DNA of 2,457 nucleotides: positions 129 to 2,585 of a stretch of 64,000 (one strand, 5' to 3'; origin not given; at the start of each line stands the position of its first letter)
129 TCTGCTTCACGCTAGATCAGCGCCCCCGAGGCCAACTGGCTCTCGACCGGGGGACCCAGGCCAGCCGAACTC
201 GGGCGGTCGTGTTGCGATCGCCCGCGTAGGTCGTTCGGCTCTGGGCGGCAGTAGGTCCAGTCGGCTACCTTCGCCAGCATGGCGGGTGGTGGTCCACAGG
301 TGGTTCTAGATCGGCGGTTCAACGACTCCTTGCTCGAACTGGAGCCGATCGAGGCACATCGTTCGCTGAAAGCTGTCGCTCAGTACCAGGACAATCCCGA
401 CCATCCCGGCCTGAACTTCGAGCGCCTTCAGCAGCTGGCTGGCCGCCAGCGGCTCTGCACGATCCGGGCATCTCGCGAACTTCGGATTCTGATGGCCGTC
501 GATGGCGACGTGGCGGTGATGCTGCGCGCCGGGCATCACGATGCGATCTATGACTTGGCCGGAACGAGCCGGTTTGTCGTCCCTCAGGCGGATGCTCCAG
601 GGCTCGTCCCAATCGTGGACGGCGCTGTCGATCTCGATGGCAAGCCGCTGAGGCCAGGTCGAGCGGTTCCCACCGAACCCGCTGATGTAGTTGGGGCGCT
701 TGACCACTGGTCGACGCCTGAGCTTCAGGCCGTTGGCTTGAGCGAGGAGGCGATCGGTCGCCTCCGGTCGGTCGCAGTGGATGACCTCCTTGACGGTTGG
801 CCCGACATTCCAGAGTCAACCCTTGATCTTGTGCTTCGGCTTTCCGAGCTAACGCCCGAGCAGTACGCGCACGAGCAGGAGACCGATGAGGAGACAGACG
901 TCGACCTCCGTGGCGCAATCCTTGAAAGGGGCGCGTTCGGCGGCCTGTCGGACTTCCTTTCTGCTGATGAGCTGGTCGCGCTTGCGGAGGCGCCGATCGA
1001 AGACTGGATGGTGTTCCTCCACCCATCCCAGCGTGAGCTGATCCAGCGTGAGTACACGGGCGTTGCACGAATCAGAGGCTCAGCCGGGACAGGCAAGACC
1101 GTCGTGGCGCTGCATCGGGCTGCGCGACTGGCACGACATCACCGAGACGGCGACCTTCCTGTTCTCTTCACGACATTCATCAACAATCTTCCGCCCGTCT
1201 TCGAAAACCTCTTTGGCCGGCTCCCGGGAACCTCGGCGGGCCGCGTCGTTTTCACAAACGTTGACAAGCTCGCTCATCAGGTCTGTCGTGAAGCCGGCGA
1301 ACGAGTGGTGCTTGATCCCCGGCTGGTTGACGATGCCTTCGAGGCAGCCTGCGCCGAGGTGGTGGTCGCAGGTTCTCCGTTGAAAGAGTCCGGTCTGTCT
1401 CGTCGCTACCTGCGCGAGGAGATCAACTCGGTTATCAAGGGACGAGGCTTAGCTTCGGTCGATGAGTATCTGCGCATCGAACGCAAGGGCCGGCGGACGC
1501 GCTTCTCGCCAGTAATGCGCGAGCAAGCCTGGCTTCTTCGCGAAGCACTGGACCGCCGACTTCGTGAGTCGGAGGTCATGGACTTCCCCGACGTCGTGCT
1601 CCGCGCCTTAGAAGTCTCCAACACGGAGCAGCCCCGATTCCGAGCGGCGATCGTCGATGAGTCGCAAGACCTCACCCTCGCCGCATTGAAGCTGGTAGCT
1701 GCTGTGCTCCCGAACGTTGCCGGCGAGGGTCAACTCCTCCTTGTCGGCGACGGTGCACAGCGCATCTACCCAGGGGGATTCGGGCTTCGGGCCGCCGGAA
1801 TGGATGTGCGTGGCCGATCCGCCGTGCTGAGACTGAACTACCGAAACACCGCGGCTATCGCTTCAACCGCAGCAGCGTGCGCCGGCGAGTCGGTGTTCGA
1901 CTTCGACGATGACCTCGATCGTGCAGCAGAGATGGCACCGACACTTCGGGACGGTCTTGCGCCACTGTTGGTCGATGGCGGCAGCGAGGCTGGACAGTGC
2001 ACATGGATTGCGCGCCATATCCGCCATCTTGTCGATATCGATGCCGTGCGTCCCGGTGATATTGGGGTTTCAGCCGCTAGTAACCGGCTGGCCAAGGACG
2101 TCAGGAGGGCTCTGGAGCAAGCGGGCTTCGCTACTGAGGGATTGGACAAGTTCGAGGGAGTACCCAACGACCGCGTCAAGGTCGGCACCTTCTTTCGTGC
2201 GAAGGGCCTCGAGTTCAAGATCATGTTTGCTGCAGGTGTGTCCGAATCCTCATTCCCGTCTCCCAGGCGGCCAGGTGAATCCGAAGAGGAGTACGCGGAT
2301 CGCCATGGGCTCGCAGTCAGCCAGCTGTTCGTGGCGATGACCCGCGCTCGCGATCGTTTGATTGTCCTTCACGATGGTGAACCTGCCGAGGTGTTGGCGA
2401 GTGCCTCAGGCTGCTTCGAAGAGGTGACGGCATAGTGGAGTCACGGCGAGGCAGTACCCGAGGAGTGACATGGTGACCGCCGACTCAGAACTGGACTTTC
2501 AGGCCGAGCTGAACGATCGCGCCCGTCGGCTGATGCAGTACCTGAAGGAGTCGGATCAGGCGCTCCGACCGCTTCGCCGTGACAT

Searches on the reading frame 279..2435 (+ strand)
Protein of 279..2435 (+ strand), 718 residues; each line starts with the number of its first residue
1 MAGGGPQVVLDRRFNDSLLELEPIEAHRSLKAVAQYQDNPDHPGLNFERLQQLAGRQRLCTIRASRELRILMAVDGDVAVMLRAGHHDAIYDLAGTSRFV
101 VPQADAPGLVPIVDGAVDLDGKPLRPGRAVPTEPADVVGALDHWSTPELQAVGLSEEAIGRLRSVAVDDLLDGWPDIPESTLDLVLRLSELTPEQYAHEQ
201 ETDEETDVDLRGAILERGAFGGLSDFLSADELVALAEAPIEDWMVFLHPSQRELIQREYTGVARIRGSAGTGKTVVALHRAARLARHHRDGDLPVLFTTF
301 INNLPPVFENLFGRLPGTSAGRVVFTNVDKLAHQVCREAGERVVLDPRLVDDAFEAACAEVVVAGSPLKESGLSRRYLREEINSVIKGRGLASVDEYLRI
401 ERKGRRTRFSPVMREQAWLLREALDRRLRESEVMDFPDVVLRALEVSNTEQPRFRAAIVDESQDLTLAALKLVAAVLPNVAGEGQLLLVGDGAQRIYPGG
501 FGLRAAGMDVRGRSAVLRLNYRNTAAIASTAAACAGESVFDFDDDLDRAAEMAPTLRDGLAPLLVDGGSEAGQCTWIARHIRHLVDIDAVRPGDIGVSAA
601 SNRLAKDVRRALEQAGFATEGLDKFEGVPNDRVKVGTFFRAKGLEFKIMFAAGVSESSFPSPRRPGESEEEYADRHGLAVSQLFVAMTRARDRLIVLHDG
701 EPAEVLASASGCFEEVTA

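Call 50: search_protein_families(library=pfam, proteins=[window:279-2435:+], max_evalue=0.1)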
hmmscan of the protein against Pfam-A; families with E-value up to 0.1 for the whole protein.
window:279-2435:+ (718 aa): 8 families
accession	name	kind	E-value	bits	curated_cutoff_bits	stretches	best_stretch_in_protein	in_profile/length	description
PF00580.27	UvrD-helicase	-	2.6e-13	50.7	23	1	248-497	2-253/271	UvrD/REP helicase N-terminal domain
PF13361.12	UvrD_C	-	1.9e-12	47.7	25.6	2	630-696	284-345/350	UvrD-like helicase C-terminal domain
PF13245.12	AAA_19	-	2.8e-09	37.7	25.1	1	445-499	82-133/134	AAA domain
PF13538.12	UvrD_C_2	-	0.00032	20.9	27.4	0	681-696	36-51/52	UvrD-like helicase C-terminal domain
PF09848.15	SLFN-g3_helicase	-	0.00054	19.8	24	1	263-288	4-29/354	Schlafen group 3, DNA/RNA helicase domain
PF13604.12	AAA_30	-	0.008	16.4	27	0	247-283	2-40/191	AAA domain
PF13191.12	AAA_16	-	0.067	14.1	32.6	0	261-488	25-166/167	AAA ATPase domain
PF02562.22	PhoH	-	0.084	12.8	27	0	261-287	20-46/205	PhoH-like protein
